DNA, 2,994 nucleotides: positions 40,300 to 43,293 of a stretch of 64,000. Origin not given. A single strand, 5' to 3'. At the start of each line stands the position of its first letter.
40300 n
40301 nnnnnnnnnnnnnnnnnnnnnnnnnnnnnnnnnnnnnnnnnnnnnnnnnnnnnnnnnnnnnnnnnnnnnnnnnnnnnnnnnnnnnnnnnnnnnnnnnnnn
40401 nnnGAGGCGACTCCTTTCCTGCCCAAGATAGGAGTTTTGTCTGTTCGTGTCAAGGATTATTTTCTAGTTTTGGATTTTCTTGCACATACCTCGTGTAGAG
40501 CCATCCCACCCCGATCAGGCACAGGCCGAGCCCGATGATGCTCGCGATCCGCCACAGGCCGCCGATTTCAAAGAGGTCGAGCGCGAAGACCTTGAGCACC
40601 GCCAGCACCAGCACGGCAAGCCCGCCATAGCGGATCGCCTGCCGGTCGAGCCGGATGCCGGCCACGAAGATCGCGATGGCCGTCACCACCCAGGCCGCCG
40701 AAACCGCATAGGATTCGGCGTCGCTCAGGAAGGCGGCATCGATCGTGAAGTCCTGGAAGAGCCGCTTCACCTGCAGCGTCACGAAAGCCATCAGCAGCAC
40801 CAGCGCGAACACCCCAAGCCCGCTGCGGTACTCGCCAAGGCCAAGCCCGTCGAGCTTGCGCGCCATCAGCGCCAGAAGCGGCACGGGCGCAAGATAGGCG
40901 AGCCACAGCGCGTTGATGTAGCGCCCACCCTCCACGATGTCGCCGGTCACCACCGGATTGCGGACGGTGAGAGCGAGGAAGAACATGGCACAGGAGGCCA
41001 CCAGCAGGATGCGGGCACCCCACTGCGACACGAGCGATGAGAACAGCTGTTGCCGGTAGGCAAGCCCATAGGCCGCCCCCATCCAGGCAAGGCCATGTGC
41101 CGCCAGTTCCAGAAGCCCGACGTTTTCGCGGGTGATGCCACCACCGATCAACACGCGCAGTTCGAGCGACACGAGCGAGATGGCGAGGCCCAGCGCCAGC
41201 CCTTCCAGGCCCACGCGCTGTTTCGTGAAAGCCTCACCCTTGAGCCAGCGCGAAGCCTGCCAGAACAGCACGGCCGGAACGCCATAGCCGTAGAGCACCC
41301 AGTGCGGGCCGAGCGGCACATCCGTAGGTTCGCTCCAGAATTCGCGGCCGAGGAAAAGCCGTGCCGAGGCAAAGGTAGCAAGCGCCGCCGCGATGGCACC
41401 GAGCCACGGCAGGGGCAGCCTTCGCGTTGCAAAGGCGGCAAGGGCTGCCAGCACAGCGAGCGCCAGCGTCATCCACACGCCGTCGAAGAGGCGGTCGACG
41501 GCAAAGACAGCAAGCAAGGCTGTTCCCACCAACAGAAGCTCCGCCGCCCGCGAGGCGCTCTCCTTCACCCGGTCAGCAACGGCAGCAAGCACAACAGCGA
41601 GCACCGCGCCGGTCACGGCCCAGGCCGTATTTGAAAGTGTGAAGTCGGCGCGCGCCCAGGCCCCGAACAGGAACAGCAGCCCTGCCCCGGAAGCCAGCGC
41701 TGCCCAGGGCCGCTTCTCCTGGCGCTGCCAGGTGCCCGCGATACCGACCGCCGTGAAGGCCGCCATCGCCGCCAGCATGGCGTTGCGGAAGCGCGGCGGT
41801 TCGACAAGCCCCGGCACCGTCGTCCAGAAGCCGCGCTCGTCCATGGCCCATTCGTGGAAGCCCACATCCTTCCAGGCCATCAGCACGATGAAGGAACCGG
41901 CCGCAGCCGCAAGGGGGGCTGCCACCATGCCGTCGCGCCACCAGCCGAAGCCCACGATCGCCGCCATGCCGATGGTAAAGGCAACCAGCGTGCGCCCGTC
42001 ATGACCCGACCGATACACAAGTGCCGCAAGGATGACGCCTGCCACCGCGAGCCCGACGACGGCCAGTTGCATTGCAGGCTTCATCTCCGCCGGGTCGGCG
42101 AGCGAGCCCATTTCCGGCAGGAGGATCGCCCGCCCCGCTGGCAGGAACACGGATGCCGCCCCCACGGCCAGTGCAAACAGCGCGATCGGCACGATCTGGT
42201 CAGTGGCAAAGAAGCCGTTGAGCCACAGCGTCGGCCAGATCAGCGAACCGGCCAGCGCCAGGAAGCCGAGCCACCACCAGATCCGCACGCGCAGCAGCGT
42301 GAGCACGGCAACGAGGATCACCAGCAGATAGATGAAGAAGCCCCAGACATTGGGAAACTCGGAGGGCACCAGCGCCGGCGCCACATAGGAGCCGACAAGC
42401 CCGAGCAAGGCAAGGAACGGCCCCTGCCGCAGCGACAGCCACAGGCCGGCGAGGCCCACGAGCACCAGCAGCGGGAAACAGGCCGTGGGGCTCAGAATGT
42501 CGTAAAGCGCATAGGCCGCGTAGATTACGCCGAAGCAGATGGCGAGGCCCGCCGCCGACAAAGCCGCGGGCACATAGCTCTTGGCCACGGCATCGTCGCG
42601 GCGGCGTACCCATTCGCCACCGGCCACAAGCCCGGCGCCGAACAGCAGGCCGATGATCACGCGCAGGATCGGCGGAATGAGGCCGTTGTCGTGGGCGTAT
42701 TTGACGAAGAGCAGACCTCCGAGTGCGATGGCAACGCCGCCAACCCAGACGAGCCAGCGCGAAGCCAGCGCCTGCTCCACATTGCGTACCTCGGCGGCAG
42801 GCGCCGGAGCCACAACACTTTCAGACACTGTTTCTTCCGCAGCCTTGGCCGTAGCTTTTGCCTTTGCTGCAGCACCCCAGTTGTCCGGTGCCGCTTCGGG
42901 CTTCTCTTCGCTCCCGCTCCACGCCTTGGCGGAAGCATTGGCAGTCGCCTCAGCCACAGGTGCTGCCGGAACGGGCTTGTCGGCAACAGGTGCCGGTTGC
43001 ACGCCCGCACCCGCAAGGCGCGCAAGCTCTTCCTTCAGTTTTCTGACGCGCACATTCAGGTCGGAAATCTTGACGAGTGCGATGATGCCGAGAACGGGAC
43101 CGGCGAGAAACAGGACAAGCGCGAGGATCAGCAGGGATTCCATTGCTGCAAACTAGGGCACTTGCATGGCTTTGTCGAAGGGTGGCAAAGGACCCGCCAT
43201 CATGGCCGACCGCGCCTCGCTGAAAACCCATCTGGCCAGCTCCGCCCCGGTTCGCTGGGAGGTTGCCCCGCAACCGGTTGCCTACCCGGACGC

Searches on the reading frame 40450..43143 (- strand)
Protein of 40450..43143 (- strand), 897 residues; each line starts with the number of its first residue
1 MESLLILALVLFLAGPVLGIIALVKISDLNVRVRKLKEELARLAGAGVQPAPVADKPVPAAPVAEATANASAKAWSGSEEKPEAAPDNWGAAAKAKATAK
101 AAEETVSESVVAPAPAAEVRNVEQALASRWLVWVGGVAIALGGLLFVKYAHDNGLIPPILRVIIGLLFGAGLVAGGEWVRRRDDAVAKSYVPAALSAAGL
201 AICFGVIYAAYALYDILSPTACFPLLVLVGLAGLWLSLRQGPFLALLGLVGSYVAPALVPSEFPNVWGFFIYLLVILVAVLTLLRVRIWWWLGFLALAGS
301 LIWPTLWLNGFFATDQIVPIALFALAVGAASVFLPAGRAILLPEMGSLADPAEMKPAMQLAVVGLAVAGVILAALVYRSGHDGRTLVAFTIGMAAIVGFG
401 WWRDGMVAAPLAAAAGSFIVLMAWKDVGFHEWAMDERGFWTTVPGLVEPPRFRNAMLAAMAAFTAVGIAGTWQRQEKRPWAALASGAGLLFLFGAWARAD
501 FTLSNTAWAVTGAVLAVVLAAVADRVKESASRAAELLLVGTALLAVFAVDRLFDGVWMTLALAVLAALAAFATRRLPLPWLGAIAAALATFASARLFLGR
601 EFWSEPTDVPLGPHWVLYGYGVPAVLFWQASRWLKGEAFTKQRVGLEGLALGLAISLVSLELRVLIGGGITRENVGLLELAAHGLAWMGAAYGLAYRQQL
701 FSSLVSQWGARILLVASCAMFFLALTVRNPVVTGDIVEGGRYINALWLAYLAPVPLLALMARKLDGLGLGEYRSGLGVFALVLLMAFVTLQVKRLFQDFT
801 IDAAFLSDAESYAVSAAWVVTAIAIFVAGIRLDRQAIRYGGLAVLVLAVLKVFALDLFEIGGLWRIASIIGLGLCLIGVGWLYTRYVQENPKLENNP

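Call 3: search_protein_families(library=pfam, proteins=[window:40450-43143:-])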
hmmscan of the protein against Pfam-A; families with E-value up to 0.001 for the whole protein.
window:40450-43143:- (897 aa): 1 family
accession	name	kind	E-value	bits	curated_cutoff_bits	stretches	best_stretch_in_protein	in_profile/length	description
PF10101.14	DUF2339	-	2.8e-103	347.4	33.6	2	128-413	2-278/659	Predicted membrane protein (DUF2339)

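Call 4: search_protein_families(library=ncbifam, proteins=[window:40450-43143:-])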
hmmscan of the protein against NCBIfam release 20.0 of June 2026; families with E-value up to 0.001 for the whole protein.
window:40450-43143:- (897 aa): 0 families
